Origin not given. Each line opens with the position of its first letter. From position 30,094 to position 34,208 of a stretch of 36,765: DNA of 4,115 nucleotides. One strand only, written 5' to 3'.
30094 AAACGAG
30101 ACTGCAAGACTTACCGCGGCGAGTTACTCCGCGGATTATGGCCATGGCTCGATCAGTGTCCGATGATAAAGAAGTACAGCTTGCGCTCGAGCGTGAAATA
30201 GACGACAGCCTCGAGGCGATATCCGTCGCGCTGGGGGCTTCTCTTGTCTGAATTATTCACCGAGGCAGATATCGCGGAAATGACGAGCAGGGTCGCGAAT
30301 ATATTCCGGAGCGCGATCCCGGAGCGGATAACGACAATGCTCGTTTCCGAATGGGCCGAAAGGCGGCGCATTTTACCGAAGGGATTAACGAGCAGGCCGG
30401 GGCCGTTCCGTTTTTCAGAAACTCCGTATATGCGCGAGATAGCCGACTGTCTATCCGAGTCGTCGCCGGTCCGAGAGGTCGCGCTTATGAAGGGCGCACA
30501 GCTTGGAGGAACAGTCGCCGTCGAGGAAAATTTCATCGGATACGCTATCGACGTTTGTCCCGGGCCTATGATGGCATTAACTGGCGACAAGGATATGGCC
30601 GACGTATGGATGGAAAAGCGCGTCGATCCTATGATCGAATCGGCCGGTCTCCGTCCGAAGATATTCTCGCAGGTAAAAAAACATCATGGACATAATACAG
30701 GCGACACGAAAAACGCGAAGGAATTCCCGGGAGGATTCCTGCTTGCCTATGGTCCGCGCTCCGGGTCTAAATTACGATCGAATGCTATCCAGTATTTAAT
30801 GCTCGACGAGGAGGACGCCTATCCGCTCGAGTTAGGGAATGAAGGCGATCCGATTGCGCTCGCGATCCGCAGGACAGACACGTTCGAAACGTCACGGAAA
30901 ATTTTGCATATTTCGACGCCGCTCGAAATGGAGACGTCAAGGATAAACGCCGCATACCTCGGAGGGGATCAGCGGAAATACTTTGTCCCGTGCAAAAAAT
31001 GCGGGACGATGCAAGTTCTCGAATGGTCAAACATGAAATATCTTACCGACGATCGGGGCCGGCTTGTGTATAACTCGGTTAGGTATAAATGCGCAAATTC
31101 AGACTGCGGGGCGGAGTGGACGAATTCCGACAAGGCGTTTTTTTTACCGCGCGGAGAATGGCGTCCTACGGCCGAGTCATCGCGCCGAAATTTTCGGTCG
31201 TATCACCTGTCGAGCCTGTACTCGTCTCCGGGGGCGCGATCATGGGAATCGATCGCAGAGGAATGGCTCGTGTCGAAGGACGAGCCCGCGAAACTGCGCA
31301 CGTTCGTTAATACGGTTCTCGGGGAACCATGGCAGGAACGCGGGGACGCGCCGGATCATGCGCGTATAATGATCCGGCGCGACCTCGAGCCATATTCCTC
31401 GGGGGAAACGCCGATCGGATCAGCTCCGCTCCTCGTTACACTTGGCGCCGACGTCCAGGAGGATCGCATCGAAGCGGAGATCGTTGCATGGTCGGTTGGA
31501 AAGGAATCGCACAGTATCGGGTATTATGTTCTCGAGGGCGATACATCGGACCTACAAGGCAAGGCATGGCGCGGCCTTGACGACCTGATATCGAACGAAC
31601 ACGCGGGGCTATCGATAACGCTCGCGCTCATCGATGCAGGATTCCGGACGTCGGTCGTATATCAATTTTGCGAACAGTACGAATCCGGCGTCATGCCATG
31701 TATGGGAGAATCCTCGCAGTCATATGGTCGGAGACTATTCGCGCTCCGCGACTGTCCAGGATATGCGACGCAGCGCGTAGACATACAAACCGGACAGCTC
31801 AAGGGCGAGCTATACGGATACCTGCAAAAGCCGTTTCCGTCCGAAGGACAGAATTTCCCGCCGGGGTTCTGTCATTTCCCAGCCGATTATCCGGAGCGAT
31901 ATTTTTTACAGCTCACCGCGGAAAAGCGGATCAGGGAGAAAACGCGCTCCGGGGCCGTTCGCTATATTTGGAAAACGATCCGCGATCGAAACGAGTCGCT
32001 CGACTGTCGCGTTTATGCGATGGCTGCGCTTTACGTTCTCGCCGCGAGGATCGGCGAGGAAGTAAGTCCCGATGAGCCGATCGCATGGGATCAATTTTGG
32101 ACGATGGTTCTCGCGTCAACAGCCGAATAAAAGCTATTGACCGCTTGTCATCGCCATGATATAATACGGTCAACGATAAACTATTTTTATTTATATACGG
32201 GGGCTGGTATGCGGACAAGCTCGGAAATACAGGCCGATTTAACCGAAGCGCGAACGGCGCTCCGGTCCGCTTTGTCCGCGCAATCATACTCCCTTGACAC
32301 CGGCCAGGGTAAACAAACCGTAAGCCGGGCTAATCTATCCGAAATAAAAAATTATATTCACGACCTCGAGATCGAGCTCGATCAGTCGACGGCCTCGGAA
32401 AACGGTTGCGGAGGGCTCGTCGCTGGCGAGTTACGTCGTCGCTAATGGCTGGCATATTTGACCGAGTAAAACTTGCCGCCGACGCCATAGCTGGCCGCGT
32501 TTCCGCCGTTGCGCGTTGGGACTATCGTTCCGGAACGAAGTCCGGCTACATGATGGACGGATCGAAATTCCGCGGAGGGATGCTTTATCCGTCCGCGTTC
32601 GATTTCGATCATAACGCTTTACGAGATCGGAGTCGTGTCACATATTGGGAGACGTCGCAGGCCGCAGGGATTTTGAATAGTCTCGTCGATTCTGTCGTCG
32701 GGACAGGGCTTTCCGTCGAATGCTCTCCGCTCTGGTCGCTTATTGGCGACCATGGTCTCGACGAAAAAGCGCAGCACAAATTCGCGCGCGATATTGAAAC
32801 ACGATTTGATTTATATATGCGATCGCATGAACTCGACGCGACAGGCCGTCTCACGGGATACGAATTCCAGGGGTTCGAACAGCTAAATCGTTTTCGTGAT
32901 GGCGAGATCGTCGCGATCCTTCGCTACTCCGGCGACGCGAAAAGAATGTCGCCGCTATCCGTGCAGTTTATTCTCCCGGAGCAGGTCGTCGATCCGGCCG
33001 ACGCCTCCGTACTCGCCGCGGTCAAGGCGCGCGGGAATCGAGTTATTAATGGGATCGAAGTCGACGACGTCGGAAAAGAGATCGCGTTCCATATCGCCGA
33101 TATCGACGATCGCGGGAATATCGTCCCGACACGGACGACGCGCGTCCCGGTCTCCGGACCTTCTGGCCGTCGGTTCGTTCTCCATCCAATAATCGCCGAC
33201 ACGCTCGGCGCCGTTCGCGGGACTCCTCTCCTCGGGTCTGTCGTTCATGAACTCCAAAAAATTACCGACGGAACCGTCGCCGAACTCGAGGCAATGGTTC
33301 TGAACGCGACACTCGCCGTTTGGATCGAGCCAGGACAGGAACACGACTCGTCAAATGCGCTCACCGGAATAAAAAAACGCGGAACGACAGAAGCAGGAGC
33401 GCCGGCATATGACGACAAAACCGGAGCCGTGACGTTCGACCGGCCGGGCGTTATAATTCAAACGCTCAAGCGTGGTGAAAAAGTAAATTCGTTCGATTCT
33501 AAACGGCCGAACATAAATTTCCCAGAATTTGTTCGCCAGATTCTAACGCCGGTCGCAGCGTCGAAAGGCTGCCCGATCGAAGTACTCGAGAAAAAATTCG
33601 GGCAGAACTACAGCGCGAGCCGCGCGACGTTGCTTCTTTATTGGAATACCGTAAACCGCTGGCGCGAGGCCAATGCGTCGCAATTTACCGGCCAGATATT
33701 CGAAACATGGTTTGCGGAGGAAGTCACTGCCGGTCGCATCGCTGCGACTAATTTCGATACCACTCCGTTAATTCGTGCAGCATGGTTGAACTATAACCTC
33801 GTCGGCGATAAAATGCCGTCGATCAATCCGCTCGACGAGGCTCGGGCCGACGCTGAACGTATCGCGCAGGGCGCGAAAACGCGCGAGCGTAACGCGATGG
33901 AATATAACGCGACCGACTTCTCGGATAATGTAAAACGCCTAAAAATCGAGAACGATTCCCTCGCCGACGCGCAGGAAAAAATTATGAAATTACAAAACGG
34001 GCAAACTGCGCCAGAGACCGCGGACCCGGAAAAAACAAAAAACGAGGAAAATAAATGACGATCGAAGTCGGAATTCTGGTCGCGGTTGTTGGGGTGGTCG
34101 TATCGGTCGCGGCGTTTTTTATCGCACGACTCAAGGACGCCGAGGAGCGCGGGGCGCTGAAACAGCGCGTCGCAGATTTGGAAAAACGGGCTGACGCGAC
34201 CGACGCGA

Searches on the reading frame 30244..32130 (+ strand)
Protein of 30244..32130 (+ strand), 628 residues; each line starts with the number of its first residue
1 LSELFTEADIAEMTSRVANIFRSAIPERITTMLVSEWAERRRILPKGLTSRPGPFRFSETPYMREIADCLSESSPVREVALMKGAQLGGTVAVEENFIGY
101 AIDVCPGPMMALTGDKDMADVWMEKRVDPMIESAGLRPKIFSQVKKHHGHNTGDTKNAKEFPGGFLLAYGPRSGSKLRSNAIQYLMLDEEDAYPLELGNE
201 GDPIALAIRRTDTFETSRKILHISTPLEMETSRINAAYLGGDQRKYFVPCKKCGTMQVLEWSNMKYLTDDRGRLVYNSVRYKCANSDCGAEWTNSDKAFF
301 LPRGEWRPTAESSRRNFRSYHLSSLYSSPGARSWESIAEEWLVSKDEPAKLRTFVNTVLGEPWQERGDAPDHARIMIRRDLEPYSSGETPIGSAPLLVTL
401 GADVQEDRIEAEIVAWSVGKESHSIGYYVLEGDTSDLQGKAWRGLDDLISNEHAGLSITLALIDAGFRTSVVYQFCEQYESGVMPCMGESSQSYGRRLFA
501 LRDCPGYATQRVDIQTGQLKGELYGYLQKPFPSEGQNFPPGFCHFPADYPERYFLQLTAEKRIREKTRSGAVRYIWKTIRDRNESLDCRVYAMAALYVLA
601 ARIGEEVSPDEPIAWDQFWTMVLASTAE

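Call 7: search_protein_families(library=pfam, proteins=[window:30244-32130:+], max_evalue=0.01)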
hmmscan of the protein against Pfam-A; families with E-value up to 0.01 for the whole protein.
window:30244-32130:+ (628 aa): 2 families
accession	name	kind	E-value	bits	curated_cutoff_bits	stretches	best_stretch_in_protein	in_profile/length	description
PF05876.18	GpA_ATPase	-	4e-69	233.4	25.6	1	51-306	3-247/247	Phage terminase large subunit gpA, ATPase domain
PF20454.4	GpA_nuclease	-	2.5e-57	194.7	22.5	1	318-602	2-290/294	Terminase large subunit gpA, endonuclease domain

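Call 25: find_related_loci(query=window:30244-32130:+, collection=viral_contigs, flank=10000)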
Query window:30244-32130:+ (628 aa) in viral_contigs; peptide patterns used: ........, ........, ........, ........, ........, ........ (x = any residue, [..] = any of these).
13 stretches matched a pattern; 13 encode a relative of the query (tblastn E <= 1e-3); 13 distinct loci.
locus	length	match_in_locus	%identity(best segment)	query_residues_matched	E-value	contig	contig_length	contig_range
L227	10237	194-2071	78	1-627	0e+0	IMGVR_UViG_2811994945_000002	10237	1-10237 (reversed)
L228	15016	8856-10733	78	1-627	0e+0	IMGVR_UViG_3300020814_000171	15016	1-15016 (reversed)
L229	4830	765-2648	71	3-627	0e+0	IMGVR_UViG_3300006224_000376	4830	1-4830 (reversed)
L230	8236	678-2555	54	25-624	0e+0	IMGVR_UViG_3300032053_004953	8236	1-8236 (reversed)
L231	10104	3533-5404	53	25-622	0e+0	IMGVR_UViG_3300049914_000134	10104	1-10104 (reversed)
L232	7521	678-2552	53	25-622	0e+0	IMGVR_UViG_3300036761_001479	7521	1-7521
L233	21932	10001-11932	51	4-620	0e+0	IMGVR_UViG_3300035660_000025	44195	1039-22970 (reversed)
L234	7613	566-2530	47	1-622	0e+0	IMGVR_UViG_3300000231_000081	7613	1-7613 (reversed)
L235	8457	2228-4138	48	24-625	0e+0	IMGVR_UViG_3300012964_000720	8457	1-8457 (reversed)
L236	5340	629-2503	46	1-620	1e-169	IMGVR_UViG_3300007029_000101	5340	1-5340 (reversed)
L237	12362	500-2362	38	25-619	6e-126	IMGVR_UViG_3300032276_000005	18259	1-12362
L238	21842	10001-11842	59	4-622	0e+0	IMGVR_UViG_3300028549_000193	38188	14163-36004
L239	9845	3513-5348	35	35-619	3e-90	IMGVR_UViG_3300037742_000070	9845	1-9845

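Call 43: find_homologous_proteins(query=window:30244-32130:+, max_evalue=1e-100)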
Query window:30244-32130:+ (628 aa): 1020 proteins with E <= 1e-100 among 8000 candidates; the best 120 are listed.
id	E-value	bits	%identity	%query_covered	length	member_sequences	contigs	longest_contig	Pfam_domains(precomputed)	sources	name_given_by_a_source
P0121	0.0e+0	1438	100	98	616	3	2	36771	PF05876.19,PF20454.5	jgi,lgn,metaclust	metaclust:\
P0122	0.0e+0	1147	78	100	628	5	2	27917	PF05876.19,PF20454.5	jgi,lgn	-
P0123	0.0e+0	1115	75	100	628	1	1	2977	PF05876.19,PF20454.5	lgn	-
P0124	0.0e+0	1069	73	99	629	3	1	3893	PF05876.19,PF20454.5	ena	-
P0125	0.0e+0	1062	71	100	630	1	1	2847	PF05876.19,PF20454.5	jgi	jgi:phage terminase large subunit GpA-like protein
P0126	0.0e+0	1046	73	98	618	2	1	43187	PF05876.19,PF20454.5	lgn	-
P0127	1.2e-270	917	64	99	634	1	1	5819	PF05876.19,PF20454.5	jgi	-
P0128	6.2e-270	915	64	99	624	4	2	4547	PF05876.19,PF20454.5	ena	-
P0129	2.8e-269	913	64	99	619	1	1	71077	PF05876.19,PF20454.5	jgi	jgi:phage terminase large subunit GpA-like protein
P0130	4.8e-269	912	64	99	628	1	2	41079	PF05876.19,PF20454.5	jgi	jgi:phage terminase large subunit GpA-like protein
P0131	3.0e-264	896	64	99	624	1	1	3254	PF05876.19,PF20454.5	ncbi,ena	-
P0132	2.1e-262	890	66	94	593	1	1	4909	PF05876.19,PF20454.5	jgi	jgi:phage terminase large subunit GpA-like protein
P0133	7.5e-260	882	63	99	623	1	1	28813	PF05876.19,PF20454.5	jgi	jgi:phage terminase large subunit GpA-like protein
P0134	8.0e-260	882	63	100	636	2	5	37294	PF05876.19,PF20454.5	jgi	jgi:phage terminase large subunit GpA-like protein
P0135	5.2e-259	879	63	95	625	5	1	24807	PF05876.19,PF20454.5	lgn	-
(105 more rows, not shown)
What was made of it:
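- Tried and rejected: Host assignment from TerL homologues: inconclusive (call 43).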

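Call 44: find_encoding_contigs(protein=P0126, flank=9000, max_places=2)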
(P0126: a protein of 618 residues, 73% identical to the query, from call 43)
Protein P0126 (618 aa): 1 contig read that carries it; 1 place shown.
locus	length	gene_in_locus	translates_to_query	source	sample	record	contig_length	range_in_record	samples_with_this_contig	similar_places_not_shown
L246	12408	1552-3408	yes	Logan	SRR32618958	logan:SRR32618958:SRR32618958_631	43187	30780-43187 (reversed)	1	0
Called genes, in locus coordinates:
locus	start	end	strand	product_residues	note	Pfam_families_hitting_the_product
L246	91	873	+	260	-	PF01541:GIY-YIG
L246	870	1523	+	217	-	-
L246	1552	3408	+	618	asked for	PF05876:GpA_ATPase, PF20454:GpA_nuclease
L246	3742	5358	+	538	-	PF05136:Phage_portal_2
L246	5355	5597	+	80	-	-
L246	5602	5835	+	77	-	-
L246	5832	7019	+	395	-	PF01343:Peptidase_S49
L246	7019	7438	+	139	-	-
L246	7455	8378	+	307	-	PF10124:Mu-like_gpT, PF25209:Phage_capsid_4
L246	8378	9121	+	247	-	-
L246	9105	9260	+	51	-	-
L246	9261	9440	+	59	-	-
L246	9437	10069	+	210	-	PF04865:Baseplate_J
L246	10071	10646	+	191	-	-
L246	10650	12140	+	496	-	PF17481:Phage_sheath_domII (faint)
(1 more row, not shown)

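Call 45: find_encoding_contigs(protein=P0122, flank=9000, max_places=2)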
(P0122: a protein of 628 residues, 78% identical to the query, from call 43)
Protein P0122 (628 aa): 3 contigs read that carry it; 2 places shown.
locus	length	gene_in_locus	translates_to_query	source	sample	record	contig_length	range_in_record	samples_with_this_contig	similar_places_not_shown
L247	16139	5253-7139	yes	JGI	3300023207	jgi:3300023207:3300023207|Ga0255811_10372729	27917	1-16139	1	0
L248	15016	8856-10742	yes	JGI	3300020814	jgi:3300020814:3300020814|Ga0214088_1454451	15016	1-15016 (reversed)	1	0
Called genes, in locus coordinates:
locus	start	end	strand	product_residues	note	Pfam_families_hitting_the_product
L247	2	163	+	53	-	?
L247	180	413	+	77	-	-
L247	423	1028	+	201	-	PF13529:Peptidase_C39_2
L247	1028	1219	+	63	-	-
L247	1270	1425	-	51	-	-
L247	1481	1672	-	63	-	-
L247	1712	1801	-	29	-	-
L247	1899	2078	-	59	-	-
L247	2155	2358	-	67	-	-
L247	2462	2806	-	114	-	PF14359:DUF4406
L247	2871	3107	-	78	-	-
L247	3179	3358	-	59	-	-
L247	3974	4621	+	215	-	-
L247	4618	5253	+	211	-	PF01170:UPF0020 (faint), PF01555:N6_N4_Mtase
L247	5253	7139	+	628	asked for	PF05876:GpA_ATPase, PF20454:GpA_nuclease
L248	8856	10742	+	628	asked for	PF05876:GpA_ATPase, PF20454:GpA_nuclease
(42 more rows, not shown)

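Call 46: find_encoding_contigs(protein=P0130, flank=9000, max_places=2)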
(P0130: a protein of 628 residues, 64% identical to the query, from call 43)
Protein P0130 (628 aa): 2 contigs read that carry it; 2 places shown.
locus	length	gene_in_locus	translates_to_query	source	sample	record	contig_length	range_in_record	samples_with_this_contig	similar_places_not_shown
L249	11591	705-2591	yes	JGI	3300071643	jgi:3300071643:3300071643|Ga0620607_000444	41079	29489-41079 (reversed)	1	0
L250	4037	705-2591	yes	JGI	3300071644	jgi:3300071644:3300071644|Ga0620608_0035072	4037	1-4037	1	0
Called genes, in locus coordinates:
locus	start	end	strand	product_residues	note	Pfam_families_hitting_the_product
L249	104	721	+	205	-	-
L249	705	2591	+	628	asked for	PF05876:GpA_ATPase, PF20454:GpA_nuclease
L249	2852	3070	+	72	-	-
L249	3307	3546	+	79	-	-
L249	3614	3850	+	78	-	-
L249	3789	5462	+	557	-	PF05136:Phage_portal_2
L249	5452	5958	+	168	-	-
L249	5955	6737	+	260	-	-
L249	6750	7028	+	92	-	-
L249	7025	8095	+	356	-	PF00574:CLP_protease, PF25145:NfeD1b_N (weak)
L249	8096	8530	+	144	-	-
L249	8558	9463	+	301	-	PF10124:Mu-like_gpT, PF25209:Phage_capsid_4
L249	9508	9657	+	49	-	-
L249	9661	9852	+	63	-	-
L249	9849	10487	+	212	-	PF04865:Baseplate_J (weak)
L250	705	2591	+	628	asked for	PF05876:GpA_ATPase, PF20454:GpA_nuclease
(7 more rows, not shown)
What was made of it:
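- Tried and rejected: Other relatives' contigs end just upstream of TerS (calls 44, 46).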

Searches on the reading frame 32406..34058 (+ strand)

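Call 7: search_protein_families(library=pfam, proteins=[window:32406-34058:+], max_evalue=0.01)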
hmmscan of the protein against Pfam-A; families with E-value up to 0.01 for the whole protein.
window:32406-34058:+ (550 aa): 1 family
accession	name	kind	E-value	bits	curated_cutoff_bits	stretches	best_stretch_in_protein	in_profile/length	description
PF05136.18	Phage_portal_2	-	5e-59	200.7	32.9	1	68-420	22-354/354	Phage portal protein, lambda family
